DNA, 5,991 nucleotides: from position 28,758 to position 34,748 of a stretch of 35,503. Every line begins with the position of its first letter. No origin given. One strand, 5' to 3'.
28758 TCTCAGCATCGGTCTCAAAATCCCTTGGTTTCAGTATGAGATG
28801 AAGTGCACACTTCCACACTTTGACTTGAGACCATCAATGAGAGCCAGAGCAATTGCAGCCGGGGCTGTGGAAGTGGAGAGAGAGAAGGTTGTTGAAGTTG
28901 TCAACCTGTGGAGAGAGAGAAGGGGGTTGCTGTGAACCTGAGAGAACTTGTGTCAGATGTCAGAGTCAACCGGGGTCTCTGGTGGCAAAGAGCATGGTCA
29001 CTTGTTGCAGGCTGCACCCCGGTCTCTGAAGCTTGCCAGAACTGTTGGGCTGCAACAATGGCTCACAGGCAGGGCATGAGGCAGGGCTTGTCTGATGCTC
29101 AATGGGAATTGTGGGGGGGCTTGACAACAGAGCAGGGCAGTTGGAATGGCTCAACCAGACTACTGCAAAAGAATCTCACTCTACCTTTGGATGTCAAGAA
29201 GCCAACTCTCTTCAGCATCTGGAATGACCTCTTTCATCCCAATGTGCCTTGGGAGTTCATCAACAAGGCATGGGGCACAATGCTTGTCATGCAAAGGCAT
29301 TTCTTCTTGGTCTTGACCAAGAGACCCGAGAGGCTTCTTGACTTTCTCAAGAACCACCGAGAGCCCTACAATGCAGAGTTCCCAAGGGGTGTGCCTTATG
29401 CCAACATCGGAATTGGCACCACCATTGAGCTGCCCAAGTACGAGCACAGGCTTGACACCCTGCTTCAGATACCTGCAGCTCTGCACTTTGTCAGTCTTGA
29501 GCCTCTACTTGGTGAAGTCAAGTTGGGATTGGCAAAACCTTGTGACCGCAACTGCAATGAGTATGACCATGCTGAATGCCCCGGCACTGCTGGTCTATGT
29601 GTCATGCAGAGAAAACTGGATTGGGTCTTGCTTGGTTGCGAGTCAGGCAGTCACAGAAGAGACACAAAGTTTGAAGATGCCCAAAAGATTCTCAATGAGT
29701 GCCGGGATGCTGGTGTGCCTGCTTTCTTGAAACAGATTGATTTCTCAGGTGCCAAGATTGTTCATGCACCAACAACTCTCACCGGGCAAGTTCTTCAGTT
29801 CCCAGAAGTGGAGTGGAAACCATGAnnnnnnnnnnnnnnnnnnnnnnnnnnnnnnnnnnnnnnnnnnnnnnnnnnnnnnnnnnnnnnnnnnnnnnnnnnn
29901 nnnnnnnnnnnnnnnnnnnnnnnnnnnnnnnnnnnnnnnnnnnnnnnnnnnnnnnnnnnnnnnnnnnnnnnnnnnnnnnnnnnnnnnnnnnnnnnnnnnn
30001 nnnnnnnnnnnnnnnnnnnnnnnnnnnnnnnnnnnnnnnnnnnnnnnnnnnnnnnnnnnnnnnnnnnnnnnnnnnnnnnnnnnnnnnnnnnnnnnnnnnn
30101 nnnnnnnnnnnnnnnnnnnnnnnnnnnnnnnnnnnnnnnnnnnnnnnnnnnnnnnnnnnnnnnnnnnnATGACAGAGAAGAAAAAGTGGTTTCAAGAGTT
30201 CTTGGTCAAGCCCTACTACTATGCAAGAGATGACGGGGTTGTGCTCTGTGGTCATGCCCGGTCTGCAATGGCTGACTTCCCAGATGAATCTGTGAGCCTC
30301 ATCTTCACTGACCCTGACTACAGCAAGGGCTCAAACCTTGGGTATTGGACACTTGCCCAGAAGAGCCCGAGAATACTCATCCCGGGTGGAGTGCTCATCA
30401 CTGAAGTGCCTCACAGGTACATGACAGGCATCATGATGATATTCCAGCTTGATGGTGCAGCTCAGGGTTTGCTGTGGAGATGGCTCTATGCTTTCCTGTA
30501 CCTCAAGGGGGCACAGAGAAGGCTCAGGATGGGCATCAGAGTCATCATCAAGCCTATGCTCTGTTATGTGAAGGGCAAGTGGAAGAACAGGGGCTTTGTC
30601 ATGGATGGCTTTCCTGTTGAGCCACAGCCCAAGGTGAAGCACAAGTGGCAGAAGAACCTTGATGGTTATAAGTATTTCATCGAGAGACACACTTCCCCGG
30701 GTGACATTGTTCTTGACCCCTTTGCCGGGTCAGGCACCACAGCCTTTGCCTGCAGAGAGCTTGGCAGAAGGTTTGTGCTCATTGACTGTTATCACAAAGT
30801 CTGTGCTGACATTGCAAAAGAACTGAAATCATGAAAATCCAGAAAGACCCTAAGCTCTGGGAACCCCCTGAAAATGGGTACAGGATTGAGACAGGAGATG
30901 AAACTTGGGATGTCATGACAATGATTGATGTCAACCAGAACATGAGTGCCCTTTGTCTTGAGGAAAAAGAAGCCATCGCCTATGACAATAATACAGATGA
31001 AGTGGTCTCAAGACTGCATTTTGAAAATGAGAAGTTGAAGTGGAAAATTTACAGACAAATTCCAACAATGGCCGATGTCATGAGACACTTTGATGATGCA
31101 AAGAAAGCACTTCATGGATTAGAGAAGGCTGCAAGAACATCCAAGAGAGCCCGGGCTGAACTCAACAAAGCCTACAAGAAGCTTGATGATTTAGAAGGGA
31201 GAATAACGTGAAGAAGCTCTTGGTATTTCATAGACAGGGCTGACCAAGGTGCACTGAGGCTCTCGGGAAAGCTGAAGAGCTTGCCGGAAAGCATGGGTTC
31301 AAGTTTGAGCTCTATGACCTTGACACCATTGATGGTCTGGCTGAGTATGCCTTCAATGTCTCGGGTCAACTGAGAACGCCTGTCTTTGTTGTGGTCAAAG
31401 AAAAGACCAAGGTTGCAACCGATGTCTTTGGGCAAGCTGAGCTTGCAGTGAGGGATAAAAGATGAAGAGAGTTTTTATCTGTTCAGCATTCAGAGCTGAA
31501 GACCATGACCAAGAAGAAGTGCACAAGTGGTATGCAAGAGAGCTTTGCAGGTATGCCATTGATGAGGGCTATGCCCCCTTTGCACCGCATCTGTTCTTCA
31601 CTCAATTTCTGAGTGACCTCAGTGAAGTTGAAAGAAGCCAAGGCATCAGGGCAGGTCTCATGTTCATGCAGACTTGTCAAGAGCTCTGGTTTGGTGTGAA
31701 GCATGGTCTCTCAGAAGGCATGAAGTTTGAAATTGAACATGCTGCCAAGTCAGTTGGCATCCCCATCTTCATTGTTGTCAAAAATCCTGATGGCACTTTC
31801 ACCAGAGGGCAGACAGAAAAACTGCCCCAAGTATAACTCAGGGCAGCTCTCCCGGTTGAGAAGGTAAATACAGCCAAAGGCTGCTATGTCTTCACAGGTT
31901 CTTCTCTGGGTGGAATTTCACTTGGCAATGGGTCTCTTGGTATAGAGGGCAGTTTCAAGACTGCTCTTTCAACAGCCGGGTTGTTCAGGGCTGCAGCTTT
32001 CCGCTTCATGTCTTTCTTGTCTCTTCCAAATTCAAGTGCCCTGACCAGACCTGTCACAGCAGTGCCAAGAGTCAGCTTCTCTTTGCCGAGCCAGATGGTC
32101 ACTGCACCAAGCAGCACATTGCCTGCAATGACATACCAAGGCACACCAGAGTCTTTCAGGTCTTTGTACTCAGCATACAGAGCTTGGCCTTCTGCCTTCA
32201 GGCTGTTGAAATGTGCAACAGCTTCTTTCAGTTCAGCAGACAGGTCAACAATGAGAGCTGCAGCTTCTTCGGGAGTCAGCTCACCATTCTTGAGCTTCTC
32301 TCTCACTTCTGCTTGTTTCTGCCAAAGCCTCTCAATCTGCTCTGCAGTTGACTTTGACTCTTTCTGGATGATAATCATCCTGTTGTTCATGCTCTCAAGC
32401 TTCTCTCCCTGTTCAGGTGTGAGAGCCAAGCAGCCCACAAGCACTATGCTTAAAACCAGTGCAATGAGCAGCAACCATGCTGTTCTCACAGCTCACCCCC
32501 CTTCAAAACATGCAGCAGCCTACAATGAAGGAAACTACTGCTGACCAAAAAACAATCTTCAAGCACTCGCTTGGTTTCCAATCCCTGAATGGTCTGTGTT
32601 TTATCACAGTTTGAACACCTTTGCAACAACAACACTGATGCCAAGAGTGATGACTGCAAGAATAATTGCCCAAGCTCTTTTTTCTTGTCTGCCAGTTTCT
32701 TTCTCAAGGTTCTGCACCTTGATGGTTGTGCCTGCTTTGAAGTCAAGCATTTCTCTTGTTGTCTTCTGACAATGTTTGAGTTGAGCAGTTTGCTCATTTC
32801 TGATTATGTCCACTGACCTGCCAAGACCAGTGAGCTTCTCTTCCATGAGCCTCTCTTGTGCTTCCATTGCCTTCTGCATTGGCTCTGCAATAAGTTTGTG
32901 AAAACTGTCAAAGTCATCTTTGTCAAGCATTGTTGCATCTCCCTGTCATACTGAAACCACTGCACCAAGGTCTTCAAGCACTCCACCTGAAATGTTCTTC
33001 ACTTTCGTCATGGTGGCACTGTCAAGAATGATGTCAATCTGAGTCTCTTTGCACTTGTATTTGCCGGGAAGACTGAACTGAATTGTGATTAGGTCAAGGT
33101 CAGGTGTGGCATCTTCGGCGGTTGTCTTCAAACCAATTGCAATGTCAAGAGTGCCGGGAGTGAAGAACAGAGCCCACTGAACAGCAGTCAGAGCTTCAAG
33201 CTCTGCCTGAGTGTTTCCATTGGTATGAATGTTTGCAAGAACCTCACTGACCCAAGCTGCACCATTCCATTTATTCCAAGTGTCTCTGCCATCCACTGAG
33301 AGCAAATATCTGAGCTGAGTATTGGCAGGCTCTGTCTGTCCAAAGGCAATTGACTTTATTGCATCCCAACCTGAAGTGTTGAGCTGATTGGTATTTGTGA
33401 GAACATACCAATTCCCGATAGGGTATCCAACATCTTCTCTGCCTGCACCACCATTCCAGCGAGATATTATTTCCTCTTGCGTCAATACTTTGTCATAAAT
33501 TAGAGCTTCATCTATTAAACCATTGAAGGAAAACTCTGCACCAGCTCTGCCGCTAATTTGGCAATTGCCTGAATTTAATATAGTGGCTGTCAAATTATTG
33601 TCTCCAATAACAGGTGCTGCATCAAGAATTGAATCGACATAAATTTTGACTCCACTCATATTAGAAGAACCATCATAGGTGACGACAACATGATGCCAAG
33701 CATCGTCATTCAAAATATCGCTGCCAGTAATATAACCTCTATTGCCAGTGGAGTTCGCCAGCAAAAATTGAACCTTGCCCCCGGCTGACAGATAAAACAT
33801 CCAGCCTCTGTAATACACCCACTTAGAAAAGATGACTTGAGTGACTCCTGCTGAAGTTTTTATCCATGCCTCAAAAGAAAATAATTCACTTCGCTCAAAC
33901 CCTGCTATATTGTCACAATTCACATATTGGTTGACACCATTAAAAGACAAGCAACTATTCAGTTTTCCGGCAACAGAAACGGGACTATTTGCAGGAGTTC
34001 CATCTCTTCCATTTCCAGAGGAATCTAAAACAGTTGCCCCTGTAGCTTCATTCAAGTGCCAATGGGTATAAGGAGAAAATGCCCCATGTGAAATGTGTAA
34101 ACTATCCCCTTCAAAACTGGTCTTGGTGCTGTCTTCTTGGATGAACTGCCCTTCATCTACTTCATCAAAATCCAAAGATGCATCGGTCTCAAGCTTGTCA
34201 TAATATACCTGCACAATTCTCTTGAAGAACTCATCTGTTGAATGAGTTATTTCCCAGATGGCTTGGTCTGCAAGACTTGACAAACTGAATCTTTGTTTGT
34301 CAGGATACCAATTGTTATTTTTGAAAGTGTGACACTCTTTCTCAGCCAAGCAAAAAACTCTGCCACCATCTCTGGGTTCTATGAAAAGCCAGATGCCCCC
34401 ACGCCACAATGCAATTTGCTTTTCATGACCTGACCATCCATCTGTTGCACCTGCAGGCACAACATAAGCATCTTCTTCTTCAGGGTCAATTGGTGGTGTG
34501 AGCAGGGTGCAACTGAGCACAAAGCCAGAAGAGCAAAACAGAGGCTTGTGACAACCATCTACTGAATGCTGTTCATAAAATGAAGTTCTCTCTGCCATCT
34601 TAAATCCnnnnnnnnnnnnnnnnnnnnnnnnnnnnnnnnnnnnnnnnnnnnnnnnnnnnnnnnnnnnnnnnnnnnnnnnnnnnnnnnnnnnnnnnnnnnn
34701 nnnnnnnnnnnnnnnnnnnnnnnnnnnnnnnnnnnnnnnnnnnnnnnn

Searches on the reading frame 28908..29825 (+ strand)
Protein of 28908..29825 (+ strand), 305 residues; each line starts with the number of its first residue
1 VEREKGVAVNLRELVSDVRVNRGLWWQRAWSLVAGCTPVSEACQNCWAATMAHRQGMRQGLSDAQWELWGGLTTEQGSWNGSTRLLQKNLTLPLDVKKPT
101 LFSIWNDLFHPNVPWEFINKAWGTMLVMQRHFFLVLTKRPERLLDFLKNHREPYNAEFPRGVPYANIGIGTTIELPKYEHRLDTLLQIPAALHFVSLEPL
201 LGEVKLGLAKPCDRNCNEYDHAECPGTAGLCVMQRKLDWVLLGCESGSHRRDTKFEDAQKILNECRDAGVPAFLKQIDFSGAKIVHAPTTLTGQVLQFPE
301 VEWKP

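Call 53: search_protein_families(library=phrogs, proteins=[window:28908-29825:+], max_evalue=0.001)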
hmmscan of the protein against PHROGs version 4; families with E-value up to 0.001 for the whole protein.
window:28908-29825:+ (305 aa): 1 family
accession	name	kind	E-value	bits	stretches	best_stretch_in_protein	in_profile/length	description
phrog_2045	-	unknown function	7.3e-48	164.5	1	25-278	9-232/299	-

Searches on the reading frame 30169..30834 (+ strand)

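Call 53: search_protein_families(library=phrogs, proteins=[window:30169-30834:+], max_evalue=0.001)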
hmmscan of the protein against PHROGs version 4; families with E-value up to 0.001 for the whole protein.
window:30169-30834:+ (221 aa): 10 families
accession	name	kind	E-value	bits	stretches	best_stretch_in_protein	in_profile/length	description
phrog_67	-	other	2.2e-27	97.5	1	25-206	126-330/743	DNA methyltransferase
phrog_3008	-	other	5.5e-15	56.3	1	155-219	147-211/244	DNA methyltransferase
phrog_498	-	other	6.6e-13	49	1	153-214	354-415/633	DNA methyltransferase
phrog_18293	-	other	2.1e-10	41.6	1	154-210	42-101/119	methyltransferase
phrog_8769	-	other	1.2e-07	32.5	1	175-205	9-39/71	methyltransferase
phrog_6952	-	other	9.3e-07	29.9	1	157-218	113-174/181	DNA methyltransferase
phrog_23148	-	unknown function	7.2e-05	23.9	1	162-219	89-146/165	-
phrog_23085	-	unknown function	0.00013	22.7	1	157-208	43-94/138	-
phrog_6025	-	other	0.00021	21.9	0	27-56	16-45/192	DNA methyltransferase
phrog_18146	-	other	0.00021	21.3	1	168-206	59-98/452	DNA methyltransferase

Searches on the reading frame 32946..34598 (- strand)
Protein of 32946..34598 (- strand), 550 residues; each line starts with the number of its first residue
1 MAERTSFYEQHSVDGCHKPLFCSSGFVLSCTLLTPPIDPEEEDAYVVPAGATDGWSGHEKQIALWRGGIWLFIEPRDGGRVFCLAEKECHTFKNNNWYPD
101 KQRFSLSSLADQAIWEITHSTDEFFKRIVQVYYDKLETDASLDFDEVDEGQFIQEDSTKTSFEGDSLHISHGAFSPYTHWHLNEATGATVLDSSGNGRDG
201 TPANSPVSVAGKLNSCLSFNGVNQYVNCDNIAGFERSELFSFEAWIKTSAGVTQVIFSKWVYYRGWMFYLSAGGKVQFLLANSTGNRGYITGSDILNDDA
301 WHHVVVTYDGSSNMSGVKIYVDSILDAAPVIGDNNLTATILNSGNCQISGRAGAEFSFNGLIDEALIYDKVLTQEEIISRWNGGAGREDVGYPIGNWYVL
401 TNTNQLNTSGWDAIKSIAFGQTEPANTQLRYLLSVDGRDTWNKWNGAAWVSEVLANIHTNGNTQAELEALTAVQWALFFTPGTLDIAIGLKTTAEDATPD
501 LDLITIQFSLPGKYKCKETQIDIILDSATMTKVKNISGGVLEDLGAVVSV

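Call 53: search_protein_families(library=phrogs, proteins=[window:32946-34598:-], max_evalue=0.001)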
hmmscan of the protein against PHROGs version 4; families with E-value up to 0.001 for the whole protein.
window:32946-34598:- (550 aa): 9 families
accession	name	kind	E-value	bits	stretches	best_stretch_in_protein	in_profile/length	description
phrog_5363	-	unknown function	5.3e-17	63.5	1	26-102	42-118/245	-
phrog_7049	-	tail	5.6e-13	49.9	1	27-100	41-114/246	tail fiber protein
phrog_13925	-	unknown function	3.7e-11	43.2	1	27-112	38-121/640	-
phrog_15388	-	unknown function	2.4e-09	38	1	29-104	40-115/345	-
phrog_24074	-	unknown function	1.8e-08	34.1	1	289-395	267-365/892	-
phrog_25093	-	unknown function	3.1e-08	33.9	1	27-97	42-112/564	-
phrog_21223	-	unknown function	9.5e-06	25.2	1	299-378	98-177/710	-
phrog_15809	-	unknown function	0.00013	22.2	1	404-534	219-351/362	-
phrog_38322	-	unknown function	0.00035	20.6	1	230-369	347-487/506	-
